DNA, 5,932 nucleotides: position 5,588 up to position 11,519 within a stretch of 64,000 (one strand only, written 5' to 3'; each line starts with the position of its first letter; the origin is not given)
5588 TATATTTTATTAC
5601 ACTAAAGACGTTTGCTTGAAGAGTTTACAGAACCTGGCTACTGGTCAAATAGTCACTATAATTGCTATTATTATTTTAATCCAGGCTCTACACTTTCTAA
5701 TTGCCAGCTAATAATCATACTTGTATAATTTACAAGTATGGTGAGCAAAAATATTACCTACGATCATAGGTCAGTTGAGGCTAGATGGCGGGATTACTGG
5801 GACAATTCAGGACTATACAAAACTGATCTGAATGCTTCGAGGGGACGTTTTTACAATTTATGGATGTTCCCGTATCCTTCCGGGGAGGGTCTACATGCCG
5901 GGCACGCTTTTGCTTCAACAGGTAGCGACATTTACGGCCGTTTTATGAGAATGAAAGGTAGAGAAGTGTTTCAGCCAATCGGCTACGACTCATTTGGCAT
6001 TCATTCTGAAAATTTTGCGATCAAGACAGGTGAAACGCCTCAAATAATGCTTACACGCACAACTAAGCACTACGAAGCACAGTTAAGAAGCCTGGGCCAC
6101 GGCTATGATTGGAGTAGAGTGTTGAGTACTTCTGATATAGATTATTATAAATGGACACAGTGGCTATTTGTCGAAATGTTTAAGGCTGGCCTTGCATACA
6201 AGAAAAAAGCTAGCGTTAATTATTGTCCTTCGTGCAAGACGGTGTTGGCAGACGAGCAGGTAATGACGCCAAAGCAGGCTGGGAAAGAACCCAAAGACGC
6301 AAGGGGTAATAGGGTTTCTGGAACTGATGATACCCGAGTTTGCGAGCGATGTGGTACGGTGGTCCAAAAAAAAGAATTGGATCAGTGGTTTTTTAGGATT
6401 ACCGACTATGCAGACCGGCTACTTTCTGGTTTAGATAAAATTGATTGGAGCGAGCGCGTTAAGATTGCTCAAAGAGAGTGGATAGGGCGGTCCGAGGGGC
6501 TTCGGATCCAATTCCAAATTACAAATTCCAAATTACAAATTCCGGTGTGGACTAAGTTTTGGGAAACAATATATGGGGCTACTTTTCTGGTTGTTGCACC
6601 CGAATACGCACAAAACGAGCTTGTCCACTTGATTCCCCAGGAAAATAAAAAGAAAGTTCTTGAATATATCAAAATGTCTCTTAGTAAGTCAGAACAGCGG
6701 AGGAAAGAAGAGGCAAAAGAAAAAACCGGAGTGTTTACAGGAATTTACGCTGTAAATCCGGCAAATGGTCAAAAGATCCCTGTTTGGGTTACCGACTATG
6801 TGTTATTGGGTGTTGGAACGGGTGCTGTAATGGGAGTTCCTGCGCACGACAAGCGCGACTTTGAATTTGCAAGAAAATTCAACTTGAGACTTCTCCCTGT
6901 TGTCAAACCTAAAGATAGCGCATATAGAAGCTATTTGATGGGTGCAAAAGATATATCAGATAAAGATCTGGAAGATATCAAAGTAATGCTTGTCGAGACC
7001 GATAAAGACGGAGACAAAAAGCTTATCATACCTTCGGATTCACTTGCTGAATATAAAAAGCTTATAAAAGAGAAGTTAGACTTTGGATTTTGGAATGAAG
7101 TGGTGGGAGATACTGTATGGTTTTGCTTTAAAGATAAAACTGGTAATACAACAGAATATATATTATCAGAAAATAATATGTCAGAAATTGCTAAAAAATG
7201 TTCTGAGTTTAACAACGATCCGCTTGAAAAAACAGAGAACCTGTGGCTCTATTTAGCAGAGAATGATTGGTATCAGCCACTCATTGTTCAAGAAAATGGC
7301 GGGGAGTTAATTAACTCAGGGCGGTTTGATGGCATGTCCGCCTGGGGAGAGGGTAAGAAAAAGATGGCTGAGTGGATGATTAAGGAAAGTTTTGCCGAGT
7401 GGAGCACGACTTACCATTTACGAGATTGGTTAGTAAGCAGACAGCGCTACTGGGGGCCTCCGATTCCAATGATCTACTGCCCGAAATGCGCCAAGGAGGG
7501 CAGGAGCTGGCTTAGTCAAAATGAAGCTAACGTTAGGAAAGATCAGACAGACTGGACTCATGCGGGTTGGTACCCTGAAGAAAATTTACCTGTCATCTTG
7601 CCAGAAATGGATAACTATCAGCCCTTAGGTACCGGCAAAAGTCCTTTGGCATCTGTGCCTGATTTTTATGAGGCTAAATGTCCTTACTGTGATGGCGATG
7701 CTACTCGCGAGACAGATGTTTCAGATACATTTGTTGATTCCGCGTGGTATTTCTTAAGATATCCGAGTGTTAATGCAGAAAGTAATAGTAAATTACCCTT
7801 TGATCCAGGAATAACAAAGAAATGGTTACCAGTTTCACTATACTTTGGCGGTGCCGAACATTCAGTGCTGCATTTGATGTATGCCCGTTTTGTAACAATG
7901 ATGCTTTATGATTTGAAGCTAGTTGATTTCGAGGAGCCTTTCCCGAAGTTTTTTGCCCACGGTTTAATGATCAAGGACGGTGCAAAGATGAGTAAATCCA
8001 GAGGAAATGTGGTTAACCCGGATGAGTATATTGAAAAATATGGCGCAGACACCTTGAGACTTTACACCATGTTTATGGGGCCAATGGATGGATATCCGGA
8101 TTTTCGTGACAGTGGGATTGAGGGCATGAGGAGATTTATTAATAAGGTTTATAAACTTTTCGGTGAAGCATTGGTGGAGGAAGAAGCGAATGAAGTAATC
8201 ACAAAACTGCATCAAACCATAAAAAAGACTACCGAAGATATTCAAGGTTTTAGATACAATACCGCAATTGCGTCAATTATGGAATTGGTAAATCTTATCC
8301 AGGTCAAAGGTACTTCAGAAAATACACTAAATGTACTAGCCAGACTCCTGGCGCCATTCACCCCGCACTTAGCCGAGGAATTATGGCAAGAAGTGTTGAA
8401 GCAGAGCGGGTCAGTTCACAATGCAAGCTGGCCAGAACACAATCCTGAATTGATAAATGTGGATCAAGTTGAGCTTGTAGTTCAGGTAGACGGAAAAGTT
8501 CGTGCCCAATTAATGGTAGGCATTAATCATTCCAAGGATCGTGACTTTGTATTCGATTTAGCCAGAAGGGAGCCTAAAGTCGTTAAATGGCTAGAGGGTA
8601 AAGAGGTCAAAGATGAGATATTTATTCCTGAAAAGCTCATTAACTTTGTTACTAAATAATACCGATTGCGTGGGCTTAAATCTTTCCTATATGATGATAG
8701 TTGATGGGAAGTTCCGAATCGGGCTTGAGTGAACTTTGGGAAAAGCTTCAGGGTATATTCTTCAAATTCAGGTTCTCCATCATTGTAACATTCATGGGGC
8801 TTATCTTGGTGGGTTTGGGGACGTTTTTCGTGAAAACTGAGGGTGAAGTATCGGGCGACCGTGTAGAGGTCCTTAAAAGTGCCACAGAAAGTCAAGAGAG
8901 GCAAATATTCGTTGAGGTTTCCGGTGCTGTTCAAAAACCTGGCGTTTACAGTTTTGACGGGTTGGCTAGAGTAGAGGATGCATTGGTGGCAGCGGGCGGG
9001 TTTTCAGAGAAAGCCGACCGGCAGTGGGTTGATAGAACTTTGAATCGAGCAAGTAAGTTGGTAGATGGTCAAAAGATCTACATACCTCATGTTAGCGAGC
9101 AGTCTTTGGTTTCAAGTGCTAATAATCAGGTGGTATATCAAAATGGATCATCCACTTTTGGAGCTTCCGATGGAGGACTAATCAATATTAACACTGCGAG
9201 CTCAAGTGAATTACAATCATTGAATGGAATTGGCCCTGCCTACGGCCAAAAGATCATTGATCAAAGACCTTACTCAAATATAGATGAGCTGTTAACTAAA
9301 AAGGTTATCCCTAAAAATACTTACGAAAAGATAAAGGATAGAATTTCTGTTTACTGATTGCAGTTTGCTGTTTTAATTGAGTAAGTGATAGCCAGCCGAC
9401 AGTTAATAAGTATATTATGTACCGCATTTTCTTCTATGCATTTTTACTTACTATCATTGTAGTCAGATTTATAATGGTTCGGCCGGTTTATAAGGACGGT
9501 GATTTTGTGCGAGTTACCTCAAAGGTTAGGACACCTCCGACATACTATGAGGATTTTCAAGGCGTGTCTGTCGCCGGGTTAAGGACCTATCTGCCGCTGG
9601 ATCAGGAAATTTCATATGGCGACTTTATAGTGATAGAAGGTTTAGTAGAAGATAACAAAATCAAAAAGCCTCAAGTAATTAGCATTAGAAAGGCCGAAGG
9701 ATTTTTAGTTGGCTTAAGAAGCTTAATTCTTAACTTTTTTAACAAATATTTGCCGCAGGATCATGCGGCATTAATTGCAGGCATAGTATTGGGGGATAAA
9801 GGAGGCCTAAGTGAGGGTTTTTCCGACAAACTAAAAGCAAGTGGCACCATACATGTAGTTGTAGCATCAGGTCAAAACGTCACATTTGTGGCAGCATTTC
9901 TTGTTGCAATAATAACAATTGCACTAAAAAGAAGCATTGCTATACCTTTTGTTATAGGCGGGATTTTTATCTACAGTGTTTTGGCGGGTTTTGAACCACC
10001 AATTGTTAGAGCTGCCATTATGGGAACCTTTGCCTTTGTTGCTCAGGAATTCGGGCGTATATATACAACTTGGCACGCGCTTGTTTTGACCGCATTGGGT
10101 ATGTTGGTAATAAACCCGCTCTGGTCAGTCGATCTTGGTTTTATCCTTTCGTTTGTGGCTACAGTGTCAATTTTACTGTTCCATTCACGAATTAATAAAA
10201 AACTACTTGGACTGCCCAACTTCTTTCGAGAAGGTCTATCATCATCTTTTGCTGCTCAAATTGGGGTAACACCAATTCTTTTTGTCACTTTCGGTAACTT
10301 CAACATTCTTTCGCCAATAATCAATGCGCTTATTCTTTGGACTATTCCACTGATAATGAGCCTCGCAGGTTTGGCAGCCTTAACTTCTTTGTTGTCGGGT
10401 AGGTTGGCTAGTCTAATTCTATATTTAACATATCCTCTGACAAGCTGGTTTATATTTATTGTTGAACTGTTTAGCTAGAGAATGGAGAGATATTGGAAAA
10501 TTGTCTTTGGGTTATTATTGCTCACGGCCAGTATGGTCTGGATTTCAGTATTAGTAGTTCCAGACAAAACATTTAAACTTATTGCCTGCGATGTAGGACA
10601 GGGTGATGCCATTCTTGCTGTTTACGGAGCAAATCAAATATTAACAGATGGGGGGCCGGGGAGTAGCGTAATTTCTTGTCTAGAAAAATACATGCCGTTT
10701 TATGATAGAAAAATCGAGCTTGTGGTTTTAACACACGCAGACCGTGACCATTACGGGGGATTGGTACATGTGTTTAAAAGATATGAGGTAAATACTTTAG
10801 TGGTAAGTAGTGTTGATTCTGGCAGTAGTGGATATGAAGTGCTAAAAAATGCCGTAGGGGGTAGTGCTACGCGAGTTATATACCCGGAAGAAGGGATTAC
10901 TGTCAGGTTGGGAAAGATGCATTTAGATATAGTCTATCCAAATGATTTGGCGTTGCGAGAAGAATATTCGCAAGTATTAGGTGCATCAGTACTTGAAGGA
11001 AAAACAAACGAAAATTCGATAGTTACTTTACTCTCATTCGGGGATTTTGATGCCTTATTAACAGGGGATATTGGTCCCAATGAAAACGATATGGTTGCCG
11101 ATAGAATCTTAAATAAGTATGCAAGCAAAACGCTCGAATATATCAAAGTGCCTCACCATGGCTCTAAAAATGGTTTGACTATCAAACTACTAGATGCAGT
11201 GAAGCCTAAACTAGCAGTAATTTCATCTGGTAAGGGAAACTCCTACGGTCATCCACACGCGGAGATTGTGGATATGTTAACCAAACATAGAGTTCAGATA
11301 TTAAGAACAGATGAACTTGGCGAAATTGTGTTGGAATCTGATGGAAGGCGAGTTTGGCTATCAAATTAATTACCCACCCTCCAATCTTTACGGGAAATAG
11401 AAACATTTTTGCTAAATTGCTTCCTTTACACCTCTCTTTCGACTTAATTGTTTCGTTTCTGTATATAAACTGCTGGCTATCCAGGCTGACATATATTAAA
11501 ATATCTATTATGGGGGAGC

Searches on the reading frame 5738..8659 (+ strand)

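Call 46: search_protein_families(library=pfam, proteins=[window:5738-8659:+], max_evalue=0.001)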
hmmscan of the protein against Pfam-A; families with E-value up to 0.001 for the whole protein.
window:5738-8659:+ (973 aa): 4 families
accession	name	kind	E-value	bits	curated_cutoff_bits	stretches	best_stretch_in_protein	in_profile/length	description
PF13603.12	tRNA-synt_1_2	-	1.1e-52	178.6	25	1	246-397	1-148/185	Leucyl-tRNA synthetase, editing domain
PF00133.28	tRNA-synt_1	-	1.5e-39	136.4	22.7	2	17-241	2-216/414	tRNA synthetases class I (I, L, M and V)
PF09334.17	tRNA-synt_1g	-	2.9e-33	115.6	20.1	2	44-256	7-223/391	tRNA synthetases class I (M)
PF08264.19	Anticodon_1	-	3e-23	82.8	25.1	1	819-931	3-142/148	Anticodon-binding domain of tRNA ligase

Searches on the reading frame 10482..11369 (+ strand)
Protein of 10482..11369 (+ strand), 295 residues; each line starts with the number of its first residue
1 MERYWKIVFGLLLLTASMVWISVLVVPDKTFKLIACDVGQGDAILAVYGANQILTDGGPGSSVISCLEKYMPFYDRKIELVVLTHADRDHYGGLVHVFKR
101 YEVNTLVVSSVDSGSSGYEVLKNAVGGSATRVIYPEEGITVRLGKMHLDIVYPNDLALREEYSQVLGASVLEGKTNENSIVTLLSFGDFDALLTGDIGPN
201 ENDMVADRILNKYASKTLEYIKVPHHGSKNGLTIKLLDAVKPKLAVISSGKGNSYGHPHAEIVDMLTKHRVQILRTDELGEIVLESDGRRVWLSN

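Call 46: search_protein_families(library=pfam, proteins=[window:10482-11369:+], max_evalue=0.001)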
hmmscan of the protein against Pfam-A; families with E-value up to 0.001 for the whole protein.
window:10482-11369:+ (295 aa): 2 families
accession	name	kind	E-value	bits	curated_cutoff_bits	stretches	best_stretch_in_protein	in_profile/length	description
PF00753.33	Lactamase_B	-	2.2e-10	41.2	22.7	1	37-250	2-195/196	Metallo-beta-lactamase superfamily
PF12706.13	Lactamase_B_2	-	0.00063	19.8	27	1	52-137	2-94/200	Beta-lactamase superfamily domain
